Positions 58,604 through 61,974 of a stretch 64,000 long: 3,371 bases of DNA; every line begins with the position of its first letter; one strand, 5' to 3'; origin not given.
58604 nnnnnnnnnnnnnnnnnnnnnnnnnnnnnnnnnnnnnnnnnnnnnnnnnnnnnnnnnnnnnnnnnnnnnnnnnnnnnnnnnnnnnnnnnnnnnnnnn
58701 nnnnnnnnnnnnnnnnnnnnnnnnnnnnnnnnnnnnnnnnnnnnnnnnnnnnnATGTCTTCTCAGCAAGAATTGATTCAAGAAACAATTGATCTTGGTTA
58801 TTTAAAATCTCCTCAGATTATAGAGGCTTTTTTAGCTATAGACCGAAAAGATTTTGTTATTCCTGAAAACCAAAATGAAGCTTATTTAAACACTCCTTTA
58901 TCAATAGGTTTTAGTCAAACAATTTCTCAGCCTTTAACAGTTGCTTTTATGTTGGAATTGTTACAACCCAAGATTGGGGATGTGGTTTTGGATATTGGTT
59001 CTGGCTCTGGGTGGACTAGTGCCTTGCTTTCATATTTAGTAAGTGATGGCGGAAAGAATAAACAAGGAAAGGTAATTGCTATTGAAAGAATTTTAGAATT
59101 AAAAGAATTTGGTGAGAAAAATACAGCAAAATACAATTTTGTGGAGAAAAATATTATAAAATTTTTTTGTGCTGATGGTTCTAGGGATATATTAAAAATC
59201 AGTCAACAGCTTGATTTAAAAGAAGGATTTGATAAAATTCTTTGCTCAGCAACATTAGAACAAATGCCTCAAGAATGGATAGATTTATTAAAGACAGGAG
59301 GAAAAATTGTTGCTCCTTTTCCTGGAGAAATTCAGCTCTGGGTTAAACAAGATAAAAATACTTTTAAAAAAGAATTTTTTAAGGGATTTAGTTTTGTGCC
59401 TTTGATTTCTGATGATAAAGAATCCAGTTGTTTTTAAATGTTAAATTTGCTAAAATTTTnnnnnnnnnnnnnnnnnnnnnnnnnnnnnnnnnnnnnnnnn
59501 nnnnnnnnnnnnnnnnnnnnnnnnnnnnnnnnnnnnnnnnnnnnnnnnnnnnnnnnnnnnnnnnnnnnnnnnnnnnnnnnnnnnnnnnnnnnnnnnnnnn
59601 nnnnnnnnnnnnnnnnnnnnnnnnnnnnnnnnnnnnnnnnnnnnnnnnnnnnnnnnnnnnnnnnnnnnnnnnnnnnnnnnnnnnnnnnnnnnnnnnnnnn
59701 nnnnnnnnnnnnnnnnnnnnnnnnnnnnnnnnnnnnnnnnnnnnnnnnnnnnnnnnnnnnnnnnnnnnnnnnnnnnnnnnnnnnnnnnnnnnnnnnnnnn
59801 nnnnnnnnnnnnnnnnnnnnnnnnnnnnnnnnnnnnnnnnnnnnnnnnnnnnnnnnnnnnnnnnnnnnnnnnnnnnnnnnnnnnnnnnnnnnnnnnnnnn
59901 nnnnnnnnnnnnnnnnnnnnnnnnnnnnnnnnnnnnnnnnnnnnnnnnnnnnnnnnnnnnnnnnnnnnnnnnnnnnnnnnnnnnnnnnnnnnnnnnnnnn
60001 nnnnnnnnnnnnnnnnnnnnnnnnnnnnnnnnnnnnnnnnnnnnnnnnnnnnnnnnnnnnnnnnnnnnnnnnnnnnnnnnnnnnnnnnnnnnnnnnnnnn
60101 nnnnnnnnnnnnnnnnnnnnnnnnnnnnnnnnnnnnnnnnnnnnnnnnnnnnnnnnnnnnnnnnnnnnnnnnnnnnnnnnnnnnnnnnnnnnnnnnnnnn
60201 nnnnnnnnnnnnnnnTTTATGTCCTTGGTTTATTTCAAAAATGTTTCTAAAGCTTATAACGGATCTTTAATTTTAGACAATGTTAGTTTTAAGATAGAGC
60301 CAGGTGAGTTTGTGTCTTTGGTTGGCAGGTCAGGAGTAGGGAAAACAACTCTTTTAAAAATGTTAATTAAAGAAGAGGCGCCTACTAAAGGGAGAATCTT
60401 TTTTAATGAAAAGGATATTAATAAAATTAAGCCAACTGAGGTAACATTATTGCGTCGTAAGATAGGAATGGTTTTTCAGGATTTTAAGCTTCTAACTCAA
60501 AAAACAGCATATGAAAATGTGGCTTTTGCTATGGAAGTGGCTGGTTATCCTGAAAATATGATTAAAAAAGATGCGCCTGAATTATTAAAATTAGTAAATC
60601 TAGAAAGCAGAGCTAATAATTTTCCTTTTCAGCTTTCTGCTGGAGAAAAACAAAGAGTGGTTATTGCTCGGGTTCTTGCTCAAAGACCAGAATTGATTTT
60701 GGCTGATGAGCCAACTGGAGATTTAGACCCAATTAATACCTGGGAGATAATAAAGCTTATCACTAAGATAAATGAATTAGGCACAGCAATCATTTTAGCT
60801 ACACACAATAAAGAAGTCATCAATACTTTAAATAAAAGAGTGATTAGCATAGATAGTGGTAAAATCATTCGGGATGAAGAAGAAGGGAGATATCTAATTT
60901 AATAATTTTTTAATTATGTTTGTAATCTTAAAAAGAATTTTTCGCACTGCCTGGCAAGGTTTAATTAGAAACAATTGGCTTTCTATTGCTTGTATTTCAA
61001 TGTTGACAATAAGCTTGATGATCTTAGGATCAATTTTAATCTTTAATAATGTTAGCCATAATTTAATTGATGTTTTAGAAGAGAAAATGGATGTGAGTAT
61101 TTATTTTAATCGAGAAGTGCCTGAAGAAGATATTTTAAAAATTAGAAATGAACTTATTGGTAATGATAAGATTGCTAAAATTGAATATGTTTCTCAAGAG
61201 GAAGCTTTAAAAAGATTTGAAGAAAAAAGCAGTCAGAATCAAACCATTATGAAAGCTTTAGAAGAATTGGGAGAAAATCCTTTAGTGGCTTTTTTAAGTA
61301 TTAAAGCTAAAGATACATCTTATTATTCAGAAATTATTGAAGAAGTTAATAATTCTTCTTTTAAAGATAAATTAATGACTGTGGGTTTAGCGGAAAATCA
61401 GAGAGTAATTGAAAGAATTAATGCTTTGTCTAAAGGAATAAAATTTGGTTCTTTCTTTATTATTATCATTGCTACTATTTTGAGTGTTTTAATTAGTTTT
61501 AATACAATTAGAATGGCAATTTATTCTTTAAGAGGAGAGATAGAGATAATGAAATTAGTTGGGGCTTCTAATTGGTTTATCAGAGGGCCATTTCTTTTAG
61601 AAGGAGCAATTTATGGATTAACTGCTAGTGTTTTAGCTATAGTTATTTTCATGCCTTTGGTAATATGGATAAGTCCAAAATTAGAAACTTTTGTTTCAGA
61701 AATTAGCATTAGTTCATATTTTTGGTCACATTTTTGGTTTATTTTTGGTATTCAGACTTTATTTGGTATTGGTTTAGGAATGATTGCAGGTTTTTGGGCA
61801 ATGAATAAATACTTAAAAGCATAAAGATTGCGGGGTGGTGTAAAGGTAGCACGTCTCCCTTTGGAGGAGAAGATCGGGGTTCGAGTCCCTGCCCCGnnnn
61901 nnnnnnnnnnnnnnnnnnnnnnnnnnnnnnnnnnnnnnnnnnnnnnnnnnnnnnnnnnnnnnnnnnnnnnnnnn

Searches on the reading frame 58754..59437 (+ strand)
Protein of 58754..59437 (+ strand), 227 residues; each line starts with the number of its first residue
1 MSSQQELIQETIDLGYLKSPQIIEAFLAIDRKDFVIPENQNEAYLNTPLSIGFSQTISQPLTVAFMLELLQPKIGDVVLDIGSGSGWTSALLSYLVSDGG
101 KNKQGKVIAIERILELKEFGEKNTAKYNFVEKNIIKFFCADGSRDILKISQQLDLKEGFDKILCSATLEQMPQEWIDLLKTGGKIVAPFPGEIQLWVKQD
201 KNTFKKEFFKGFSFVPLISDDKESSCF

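Call 3: search_protein_families(library=pfam, proteins=[window:58754-59437:+], max_evalue=0.01)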
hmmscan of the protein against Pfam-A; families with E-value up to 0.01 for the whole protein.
window:58754-59437:+ (227 aa): 4 families
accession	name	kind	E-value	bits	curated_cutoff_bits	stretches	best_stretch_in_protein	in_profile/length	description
PF01135.25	PCMT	-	7.3e-40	137.4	20.3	1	3-220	2-208/210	Protein-L-isoaspartate(D-aspartate) O-methyltransferase (PCMT)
PF13847.12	Methyltransf_31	-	0.00067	19.8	27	1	75-172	4-88/145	Methyltransferase domain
PF13489.12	Methyltransf_23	-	0.0042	17.3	27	1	72-188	20-110/164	Methyltransferase domain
PF13649.12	Methyltransf_25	-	0.0085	17.2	27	0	78-182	1-96/97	Methyltransferase domain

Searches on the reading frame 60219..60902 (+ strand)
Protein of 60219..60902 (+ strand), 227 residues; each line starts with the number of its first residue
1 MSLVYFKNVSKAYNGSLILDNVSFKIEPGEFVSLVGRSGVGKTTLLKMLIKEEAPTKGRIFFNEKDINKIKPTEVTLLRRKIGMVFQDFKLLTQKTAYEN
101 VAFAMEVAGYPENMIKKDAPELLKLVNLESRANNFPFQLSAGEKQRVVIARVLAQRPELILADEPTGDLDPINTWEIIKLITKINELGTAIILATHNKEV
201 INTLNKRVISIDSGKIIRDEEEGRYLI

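Call 3: search_protein_families(library=pfam, proteins=[window:60219-60902:+], max_evalue=0.01)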
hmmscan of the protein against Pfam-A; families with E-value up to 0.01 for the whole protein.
window:60219-60902:+ (227 aa): 15 families
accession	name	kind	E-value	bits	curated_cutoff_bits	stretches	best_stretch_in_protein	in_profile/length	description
PF00005.33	ABC_tran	-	4.1e-37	128.3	25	1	19-166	1-136/137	ABC transporter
PF00931.28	NB-ARC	-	2.8e-06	27.2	23.5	1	26-54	16-43/248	NB-ARC domain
PF13304.12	AAA_21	-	4.4e-06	27.4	27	0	137-201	236-303/304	AAA domain, putative AbiEii toxin, Type IV TA system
PF13401.12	AAA_22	-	0.00029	21.6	27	1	30-74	6-33/130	AAA domain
PF03193.22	RsgA_GTPase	-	0.00056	20.2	30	1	25-54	103-131/174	RsgA GTPase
PF20720.3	nSTAND3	-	0.00063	19.9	27.2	1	28-70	16-57/155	Novel STAND NTPase 3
PF02463.25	SMC_N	-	0.00064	19.7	40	1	33-206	28-207/220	RecF/RecN/SMC N terminal domain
PF01926.29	MMR_HSR1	-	0.0016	19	21.9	1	32-60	2-29/113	50S ribosome-binding GTPase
PF13479.12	AAA_24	-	0.0028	17.9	27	0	33-56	6-23/195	AAA domain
PF13191.12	AAA_16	-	0.0038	18.2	32.6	1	30-64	25-58/167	AAA ATPase domain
PF01637.24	ATPase_2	-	0.0038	17.5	33.2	1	27-91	18-87/225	ATPase domain predominantly from Archaea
PF25199.1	nSTAND_NTPase5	-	0.0042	17.4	34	0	28-88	40-104/145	Novel STAND NTPase 5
PF03205.20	MobB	-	0.0044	17.4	26.6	1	32-54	2-24/133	Molybdopterin guanine dinucleotide synthesis protein B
PF13173.12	AAA_14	-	0.0048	17.3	27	0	31-71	4-44/129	AAA domain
PF13555.12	AAA_29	-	0.0086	16.2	27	0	20-47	13-40/61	P-loop containing region of AAA domain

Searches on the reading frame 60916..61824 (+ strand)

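Call 3: search_protein_families(library=pfam, proteins=[window:60916-61824:+], max_evalue=0.01)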
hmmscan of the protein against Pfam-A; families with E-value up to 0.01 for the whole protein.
window:60916-61824:+ (302 aa): 2 families
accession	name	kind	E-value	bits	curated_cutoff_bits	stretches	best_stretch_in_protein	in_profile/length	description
PF18075.7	FtsX_ECD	-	9.9e-15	55.4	23.5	1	59-146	2-89/96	FtsX extracellular domain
PF02687.27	FtsX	-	4.7e-13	49.7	25.5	1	180-301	1-117/120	FtsX-like permease C-terminal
